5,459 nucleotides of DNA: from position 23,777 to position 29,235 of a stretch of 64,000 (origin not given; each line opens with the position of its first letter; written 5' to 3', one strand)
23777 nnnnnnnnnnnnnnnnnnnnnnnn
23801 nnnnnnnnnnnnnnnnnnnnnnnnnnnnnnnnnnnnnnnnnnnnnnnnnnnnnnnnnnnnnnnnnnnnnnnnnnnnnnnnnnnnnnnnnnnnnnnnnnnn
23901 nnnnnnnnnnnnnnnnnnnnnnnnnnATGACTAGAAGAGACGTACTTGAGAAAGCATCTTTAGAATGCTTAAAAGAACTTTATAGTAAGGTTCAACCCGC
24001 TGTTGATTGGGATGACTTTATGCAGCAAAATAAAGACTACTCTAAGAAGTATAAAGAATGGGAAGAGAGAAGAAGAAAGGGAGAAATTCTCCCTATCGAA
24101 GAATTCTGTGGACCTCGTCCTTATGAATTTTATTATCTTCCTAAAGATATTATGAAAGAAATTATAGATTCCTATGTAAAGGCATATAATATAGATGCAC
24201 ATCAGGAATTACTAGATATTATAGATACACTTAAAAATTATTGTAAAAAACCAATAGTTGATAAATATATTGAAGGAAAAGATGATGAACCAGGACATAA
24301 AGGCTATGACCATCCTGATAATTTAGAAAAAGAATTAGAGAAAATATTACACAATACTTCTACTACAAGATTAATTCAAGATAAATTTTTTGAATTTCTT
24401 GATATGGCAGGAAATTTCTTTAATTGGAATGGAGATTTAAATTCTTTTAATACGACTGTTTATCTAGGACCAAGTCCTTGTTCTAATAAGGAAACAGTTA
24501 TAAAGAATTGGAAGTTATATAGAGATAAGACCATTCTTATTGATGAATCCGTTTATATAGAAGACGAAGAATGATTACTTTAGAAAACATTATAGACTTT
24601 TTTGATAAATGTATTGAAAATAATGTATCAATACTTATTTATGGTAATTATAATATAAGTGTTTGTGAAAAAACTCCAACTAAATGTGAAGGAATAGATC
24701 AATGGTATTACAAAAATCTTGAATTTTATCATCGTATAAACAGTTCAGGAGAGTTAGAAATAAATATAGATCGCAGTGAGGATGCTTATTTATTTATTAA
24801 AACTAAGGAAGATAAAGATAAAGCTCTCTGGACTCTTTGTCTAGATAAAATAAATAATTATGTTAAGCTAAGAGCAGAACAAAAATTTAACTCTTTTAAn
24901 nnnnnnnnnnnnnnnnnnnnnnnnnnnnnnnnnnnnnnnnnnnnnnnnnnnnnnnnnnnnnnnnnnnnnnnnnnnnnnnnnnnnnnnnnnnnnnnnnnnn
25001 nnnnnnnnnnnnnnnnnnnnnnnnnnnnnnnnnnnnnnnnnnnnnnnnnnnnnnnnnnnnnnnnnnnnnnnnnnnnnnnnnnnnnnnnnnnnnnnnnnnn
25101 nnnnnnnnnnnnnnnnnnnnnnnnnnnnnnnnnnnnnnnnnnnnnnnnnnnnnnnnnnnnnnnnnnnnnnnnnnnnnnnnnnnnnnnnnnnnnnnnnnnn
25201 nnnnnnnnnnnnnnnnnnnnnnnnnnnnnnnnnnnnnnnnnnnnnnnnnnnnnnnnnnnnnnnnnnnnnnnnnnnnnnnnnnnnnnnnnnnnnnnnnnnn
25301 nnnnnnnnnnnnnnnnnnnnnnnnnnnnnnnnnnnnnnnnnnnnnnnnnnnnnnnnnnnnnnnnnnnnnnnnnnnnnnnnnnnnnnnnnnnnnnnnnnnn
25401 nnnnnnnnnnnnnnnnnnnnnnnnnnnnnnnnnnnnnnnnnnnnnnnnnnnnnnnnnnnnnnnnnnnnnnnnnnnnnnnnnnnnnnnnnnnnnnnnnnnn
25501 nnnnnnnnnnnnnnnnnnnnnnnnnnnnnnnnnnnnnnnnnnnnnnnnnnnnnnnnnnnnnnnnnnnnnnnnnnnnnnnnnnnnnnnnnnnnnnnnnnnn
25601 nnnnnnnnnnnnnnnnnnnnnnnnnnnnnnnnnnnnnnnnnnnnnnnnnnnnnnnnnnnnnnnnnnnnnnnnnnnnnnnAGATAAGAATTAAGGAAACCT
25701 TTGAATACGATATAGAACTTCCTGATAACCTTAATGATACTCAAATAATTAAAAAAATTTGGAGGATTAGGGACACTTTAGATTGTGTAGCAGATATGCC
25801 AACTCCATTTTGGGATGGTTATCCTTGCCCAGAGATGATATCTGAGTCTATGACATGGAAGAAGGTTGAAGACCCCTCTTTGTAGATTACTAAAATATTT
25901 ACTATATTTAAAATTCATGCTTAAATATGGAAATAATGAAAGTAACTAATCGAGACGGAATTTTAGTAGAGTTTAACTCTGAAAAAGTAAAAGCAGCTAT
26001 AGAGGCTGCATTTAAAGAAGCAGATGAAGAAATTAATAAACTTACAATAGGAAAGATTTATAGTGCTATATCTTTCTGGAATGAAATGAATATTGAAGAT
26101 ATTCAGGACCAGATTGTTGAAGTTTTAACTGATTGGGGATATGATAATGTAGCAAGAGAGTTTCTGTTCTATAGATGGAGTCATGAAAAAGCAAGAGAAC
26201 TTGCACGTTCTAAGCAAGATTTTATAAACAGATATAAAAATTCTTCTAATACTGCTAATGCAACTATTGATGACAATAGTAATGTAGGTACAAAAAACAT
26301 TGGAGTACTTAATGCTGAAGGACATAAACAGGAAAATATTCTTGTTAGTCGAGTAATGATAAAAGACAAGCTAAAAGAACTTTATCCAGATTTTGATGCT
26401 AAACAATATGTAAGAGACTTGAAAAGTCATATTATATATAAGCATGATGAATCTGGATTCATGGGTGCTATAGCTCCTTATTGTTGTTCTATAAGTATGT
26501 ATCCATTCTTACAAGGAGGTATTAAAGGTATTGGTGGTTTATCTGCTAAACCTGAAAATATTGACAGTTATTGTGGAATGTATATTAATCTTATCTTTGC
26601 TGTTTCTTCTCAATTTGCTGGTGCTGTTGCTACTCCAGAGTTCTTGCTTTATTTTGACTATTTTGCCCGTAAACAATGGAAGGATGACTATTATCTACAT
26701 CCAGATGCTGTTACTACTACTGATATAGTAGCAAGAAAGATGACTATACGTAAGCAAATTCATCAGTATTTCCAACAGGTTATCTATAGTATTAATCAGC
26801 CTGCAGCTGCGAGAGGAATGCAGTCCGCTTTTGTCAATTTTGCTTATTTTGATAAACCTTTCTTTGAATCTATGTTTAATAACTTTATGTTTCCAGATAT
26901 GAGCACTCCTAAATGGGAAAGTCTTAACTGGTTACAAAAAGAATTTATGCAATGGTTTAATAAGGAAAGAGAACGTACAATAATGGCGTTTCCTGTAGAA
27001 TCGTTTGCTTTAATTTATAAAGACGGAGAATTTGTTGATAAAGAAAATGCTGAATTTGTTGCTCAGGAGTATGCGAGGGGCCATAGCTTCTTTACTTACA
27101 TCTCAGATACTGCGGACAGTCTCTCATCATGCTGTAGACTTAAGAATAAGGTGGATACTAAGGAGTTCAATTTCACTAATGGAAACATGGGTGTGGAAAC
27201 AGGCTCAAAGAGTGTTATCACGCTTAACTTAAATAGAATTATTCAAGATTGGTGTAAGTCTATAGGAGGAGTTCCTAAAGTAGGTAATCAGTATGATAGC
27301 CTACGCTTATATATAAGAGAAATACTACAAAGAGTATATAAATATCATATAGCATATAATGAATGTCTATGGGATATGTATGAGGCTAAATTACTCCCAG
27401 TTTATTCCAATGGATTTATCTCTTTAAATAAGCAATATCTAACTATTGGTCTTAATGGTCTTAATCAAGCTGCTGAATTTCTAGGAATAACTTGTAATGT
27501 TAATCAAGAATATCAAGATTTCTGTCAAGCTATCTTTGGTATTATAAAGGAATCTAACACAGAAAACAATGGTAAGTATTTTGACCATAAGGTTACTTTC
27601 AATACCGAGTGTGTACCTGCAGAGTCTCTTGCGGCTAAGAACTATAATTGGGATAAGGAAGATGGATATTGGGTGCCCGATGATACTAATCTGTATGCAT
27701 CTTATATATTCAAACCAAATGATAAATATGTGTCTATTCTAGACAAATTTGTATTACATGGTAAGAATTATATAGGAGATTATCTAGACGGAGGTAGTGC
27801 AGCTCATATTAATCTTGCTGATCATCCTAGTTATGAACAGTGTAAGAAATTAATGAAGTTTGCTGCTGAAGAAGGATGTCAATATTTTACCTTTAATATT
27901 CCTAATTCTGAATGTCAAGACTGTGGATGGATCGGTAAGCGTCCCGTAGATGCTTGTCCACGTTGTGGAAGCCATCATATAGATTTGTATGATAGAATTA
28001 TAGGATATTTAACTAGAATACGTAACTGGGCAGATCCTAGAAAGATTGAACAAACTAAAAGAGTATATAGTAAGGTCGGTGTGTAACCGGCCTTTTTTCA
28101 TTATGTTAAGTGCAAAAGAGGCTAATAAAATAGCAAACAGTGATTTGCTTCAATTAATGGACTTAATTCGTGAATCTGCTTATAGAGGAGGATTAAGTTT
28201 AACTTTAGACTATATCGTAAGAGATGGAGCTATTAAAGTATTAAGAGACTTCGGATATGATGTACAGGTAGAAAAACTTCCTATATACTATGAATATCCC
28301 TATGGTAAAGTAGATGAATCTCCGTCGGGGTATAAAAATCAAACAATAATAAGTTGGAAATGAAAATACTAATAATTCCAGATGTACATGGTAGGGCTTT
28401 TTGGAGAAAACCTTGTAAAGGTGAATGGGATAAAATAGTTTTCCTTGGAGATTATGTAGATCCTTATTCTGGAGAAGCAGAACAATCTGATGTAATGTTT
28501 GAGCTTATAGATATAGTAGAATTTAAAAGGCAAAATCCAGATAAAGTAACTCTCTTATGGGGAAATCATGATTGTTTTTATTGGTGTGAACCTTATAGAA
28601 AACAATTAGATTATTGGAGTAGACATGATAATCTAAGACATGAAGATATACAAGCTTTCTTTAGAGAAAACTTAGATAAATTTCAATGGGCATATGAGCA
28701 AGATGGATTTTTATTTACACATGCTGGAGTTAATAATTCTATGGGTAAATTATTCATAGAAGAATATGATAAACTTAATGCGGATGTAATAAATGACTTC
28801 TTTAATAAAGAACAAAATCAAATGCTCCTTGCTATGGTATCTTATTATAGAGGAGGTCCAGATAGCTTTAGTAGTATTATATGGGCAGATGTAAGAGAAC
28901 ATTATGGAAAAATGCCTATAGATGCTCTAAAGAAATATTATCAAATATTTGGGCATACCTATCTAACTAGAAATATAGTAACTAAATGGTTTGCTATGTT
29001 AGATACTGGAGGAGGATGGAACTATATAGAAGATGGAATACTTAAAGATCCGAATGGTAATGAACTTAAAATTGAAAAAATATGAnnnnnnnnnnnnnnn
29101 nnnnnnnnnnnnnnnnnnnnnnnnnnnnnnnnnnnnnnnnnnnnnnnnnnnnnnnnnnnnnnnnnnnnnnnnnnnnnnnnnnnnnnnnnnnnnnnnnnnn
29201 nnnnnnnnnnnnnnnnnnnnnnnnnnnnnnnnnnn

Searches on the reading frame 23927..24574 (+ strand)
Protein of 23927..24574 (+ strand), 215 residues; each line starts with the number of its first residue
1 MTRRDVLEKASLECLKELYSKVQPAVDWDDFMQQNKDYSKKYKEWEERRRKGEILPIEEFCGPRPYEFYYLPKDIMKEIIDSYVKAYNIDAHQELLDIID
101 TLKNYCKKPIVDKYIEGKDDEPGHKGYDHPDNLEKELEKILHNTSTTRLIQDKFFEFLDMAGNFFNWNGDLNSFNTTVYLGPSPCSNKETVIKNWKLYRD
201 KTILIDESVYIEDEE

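Call 89: search_protein_families(library=phrogs, proteins=[window:23927-24574:+], max_evalue=0.0001)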
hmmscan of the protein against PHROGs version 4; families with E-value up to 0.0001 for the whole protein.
window:23927-24574:+ (215 aa): 1 family
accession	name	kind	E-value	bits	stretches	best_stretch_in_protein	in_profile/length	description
phrog_13954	-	unknown function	9e-05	23.9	0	10-42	7-39/90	-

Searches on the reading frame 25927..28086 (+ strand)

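Call 43: search_protein_families(library=phrogs, proteins=[window:25927-28086:+], max_evalue=0.00001)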
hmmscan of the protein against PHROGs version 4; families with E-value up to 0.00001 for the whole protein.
window:25927-28086:+ (719 aa): 4 families
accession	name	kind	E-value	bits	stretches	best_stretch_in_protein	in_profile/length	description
phrog_25611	-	DNA, RNA and nucleotide metabolism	5.7e-107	359.7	2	98-479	41-400/978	anaerobic ribonucleoside reductase large subunit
phrog_487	-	moron, auxiliary metabolic gene and host takeover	3e-40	139.1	2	1-307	1-302/718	NrdD-like anaerobic ribonucleotide reductase large subunit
phrog_4218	-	DNA, RNA and nucleotide metabolism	1.5e-13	51.5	1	505-712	116-329/333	anaerobic ribonucleoside reductase large subunit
phrog_29160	-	DNA, RNA and nucleotide metabolism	3.2e-07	31.7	1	641-705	78-140/158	anaerobic ribonucleoside reductase large subunit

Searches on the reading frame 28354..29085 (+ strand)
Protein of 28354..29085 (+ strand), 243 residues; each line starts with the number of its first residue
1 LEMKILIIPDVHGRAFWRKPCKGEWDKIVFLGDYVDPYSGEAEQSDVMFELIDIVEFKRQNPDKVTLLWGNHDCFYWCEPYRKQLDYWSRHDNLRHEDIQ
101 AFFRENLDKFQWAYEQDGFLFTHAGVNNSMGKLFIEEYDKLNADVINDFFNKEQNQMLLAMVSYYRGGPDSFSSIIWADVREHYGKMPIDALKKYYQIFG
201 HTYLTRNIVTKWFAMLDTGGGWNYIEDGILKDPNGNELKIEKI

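Call 89: search_protein_families(library=phrogs, proteins=[window:28354-29085:+], max_evalue=0.0001)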
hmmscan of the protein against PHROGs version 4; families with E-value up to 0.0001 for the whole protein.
window:28354-29085:+ (243 aa): 2 families
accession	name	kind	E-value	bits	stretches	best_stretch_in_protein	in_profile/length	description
phrog_246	-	other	4e-06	27.1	1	2-223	175-374/417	NinI-like serine-threonine phosphatase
phrog_8238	-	DNA, RNA and nucleotide metabolism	7.4e-05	22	1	4-142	173-316/737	RNA ligase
